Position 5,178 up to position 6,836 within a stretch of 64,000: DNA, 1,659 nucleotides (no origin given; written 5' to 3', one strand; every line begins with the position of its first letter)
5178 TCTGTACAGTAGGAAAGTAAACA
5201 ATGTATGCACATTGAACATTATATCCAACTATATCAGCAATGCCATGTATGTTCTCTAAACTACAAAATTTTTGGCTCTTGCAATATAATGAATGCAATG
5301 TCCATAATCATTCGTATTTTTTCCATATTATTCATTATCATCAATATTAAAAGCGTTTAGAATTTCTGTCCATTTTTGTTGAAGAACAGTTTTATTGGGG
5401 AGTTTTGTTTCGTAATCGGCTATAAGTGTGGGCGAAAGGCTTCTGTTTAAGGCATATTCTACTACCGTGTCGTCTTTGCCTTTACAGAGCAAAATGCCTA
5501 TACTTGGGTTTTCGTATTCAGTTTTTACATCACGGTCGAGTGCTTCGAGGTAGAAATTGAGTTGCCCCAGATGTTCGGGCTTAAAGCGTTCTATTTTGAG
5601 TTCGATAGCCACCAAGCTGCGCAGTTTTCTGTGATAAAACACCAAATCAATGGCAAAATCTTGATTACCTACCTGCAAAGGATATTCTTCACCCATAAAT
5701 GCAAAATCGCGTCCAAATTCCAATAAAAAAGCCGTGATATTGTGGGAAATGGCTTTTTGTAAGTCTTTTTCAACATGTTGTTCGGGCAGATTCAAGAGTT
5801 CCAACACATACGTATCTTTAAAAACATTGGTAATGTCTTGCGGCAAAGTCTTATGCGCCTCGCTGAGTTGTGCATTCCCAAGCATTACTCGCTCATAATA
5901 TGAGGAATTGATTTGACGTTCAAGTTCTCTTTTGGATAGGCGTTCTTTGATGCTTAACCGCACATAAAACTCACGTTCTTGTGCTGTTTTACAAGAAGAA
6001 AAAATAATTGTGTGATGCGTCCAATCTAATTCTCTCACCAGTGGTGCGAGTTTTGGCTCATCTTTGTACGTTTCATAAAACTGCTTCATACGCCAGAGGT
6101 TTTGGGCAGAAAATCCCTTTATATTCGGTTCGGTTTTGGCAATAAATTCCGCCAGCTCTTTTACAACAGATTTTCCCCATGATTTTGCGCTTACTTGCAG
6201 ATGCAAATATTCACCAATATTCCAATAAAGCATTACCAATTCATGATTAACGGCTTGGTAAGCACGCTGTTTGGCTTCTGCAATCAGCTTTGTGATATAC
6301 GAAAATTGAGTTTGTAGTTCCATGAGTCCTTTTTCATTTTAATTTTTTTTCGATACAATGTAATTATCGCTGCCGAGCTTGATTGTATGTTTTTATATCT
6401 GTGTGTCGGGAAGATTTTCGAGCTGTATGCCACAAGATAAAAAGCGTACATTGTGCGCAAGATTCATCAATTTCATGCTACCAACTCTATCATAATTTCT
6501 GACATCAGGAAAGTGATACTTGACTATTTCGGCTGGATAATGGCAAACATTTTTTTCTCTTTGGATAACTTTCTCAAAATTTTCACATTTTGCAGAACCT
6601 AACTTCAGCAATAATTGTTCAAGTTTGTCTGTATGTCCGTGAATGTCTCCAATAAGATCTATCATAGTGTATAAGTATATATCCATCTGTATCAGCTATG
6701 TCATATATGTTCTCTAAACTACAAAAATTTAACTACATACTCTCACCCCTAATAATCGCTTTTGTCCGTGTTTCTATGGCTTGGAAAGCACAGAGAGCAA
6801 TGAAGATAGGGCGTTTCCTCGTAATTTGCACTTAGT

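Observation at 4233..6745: YhcG/DUF1016 PDDEXK nuclease gene sits between two copies of the promoter and 5' end of a metallophosphoesterase gene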

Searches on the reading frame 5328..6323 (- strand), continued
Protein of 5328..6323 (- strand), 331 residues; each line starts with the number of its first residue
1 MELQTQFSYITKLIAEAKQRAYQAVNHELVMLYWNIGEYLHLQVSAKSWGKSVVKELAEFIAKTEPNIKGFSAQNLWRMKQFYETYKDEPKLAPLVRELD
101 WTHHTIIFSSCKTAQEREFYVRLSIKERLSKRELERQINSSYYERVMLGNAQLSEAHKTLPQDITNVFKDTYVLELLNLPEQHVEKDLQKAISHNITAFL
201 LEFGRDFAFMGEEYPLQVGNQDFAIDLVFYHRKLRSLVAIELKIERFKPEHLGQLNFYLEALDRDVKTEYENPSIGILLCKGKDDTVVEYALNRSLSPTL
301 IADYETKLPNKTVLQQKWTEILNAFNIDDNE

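Call 40: search_protein_families(library=padloc, proteins=[window:5328-6323:-], max_evalue=0.001)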
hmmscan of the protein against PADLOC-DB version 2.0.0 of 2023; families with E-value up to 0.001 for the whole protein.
window:5328-6323:- (331 aa): 30 families (the best 25 are shown)
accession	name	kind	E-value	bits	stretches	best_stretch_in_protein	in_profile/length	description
PDLC04795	PDC-S02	-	1e-126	421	1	3-322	24-344/357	-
PDLC04831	PDC-S02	-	1.9e-116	387.4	1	5-312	13-323/346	-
PDLC04810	PDC-S02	-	7.9e-98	325.9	1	7-310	15-332/355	-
PDLC04822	PDC-S02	-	1.1e-94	315.3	1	4-287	11-291/294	-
PDLC04807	PDC-S02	-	5.3e-94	313.3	1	4-325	14-342/351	-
PDLC04803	PDC-S02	-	1e-91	305.4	1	68-325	7-261/269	-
PDLC04813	PDC-S02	-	3.3e-67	223.7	1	163-321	3-161/175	-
PDLC04801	PDC-S02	-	2.6e-59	198.6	1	5-167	13-176/205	-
PDLC04826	PDC-S02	-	1.5e-55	186.3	1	5-208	13-217/222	-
PDLC04827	PDC-S02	-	4.8e-46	155.2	1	6-219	13-230/234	-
PDLC04820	PDC-S02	-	4.2e-45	152.2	1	4-317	27-315/332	-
PDLC04794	PDC-S02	-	7e-35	118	1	4-100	2-98/108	-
PDLC04817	PDC-S02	-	1.4e-33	114.7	2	9-217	14-226/286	-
PDLC04800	PDC-S02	-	2.9e-33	112.9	1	7-118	15-126/129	-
PDLC04811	PDC-S02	-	7.4e-33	111.8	1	9-150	18-159/172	-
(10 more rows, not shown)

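Call 45: search_solved_structures(query=window:5328-6323:-, max_evalue=0.01, show_alignments=1)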
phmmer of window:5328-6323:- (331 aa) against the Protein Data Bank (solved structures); distinct sequences matched with E-value up to 0.01: 0.

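Call 51: find_encoding_contigs(protein=P0124, flank=5000, max_places=3)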
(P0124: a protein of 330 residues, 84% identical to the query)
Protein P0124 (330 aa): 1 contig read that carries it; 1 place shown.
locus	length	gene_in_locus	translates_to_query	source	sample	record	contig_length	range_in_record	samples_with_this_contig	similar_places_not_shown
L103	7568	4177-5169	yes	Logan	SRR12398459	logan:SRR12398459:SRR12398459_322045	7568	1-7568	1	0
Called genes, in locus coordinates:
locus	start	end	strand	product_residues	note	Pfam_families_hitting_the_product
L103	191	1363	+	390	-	-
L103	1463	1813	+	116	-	PF10711:DUF2513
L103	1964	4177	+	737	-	PF12161:HsdM_N, PF02384:N6_Mtase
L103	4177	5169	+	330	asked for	PF17761:DUF1016_N, PF06250:YhcG_C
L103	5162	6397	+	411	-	-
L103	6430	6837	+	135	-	PF13366:PDDEXK_3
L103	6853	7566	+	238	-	?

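Call 52: find_encoding_contigs(protein=P0127, flank=5000, max_places=3)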
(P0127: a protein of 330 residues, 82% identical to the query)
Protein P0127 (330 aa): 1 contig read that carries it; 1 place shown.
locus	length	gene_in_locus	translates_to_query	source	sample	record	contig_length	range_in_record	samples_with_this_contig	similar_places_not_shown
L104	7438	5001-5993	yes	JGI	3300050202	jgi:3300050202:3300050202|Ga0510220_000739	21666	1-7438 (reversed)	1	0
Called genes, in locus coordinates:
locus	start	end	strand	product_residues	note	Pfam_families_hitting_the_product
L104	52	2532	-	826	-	-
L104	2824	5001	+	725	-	PF12161:HsdM_N, PF02384:N6_Mtase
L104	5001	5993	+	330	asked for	PF17761:DUF1016_N, PF06250:YhcG_C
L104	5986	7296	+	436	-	-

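Call 53: find_encoding_contigs(protein=P0125, flank=5000, max_places=3)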
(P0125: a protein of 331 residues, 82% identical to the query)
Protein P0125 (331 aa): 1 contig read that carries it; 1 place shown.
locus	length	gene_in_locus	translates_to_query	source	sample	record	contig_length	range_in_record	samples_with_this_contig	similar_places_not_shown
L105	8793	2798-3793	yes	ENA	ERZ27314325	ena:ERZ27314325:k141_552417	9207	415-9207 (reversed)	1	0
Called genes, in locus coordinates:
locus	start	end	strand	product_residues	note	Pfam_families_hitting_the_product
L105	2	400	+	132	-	?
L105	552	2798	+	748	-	PF12161:HsdM_N, PF02384:N6_Mtase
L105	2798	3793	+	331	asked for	PF17761:DUF1016_N, PF06250:YhcG_C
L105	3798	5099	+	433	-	PF01420:Methylase_S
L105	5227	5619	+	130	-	PF13366:PDDEXK_3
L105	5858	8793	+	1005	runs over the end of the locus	PF04313:HSDR_N, PF00270:DEAD, PF04851:ResIII, PF18766:SWI2_SNF2, PF22679:T1R_D3-like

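Call 72: search_protein_families(library=ncbifam, proteins=[window:5328-6323:-], max_evalue=0.001)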
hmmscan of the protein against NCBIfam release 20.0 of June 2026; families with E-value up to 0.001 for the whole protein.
window:5328-6323:- (331 aa): 1 family
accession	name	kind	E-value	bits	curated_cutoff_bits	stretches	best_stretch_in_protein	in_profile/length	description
NF003270.0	PRK04247.1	equivalog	8.1e-05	21.8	216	1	181-267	126-202/250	endonuclease NucS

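Call 81: search_protein_families(library=pfam, proteins=[L042:157-1173:+, L068:7396-8853:+, L068:9481-10998:+, L065:1996-2286:+, L065:2279-2761:+, L065:3355-4170:+, L089:2687-3277:+, L071:3935-4429:+, L020:4638-5621:+, L032:4842-5987:+], max_evalue=0.001)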
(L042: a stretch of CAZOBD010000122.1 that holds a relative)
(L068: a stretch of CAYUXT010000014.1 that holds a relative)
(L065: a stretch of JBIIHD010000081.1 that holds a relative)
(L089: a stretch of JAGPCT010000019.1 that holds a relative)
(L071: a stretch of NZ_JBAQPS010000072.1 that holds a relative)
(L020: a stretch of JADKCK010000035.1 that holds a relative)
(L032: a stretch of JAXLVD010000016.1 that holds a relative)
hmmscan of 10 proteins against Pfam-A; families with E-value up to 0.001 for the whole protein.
L042:157-1173:+ (338 aa): 1 family
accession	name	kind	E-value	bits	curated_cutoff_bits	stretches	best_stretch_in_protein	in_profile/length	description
PF13310.11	Virulence_RhuM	-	4.7e-111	370.5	33.7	1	65-312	1-251/252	Virulence protein RhuM family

L068:7396-8853:+ (485 aa): 2 families
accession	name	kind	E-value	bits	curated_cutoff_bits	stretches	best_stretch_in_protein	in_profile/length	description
PF13173.12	AAA_14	-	2.3e-30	105.7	27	1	57-189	2-128/129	AAA domain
PF13635.12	DUF4143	-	2.2e-26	93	28.1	1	263-419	2-160/160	Domain of unknown function (DUF4143)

L068:9481-10998:+ (505 aa): 1 family
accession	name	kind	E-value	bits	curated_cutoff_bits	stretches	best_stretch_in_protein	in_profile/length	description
PF00078.32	RVT_1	-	1.9e-14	54.3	29.6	1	152-382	58-204/205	Reverse transcriptase (RNA-dependent DNA polymerase)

L065:1996-2286:+ (96 aa): 1 family
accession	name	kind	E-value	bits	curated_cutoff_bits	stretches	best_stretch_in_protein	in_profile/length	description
PF03683.19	UPF0175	-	1.5e-20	73.1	27.9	1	24-95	2-75/75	Uncharacterised protein family (UPF0175)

L065:2279-2761:+ (160 aa): 1 family
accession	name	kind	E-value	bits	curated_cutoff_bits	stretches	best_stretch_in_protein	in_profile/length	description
PF11848.13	DUF3368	-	6.6e-16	58.4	27.3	1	112-156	1-45/46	Domain of unknown function (DUF3368)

L065:3355-4170:+ (271 aa): 0 families

L089:2687-3277:+ (196 aa): 1 family
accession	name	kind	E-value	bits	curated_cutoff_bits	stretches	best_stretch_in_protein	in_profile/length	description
PF00027.35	cNMP_binding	-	3.3e-05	24.2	27.5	1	34-123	3-89/89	Cyclic nucleotide-binding domain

L071:3935-4429:+ (164 aa): 0 families

L020:4638-5621:+ (327 aa): 9 families
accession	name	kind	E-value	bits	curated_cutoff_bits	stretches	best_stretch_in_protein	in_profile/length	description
PF01370.27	Epimerase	-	1.4e-29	103.6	20.9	1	2-219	1-228/240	NAD dependent epimerase/dehydratase family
PF01073.25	3Beta_HSD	-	4.1e-24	85.5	22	1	3-181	1-191/280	3-beta hydroxysteroid dehydrogenase/isomerase family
PF07993.18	NAD_binding_4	-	2.7e-18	66.5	20.1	1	4-181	1-215/258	Male sterility protein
PF16363.11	GDP_Man_Dehyd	-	2.4e-17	63.9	27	1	3-305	1-320/332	GDP-mannose 4,6 dehydratase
PF13460.12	NAD_binding_10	-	1.1e-15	58.4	27.2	1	6-171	1-146/184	NAD(P)H-binding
PF05368.20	NmrA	-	9.6e-10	39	27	1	2-117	5-110/298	NmrA-like family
PF02719.21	Polysacc_synt_2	-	1e-09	38.4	20.2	1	2-114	1-128/293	Polysaccharide biosynthesis protein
PF04321.23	RmlD_sub_bind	-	1.3e-08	34.8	27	1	2-114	3-101/287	RmlD substrate binding domain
PF08659.16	KR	-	0.00026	21.4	22.6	1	2-120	3-142/180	KR domain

L032:4842-5987:+ (381 aa): 5 families
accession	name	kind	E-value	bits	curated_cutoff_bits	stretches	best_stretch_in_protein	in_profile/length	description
PF00266.25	Aminotran_5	-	2.1e-87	294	21.5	1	2-362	1-368/371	Aminotransferase class-V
PF00155.27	Aminotran_1_2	-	8.1e-08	32.3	19.7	1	32-180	31-191/361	Aminotransferase class I and II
PF01053.26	Cys_Met_Meta_PP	-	4.3e-07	29.2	27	1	31-202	40-200/381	Cys/Met metabolism PLP-dependent enzyme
PF01041.23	DegT_DnrJ_EryC1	-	4.7e-07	29.8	19.8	1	49-180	30-151/360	DegT/DnrJ/EryC1/StrS aminotransferase family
PF01212.27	Beta_elim_lyase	-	4.5e-05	23.4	27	1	39-177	28-171/288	Beta-eliminating lyase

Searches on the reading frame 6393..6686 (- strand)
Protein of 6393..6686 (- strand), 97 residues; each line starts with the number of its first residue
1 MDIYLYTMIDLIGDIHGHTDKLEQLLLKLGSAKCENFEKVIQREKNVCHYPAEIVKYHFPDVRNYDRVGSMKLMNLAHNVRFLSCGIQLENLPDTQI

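Call 5: search_protein_families(library=pfam, proteins=[window:6393-6686:-], max_evalue=0.01)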
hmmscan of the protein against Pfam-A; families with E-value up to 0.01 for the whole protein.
window:6393-6686:- (97 aa): 0 families

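Call 72: search_protein_families(library=ncbifam, proteins=[window:6393-6686:-], max_evalue=0.001)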
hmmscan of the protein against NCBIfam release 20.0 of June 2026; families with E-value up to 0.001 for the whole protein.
window:6393-6686:- (97 aa): 0 families
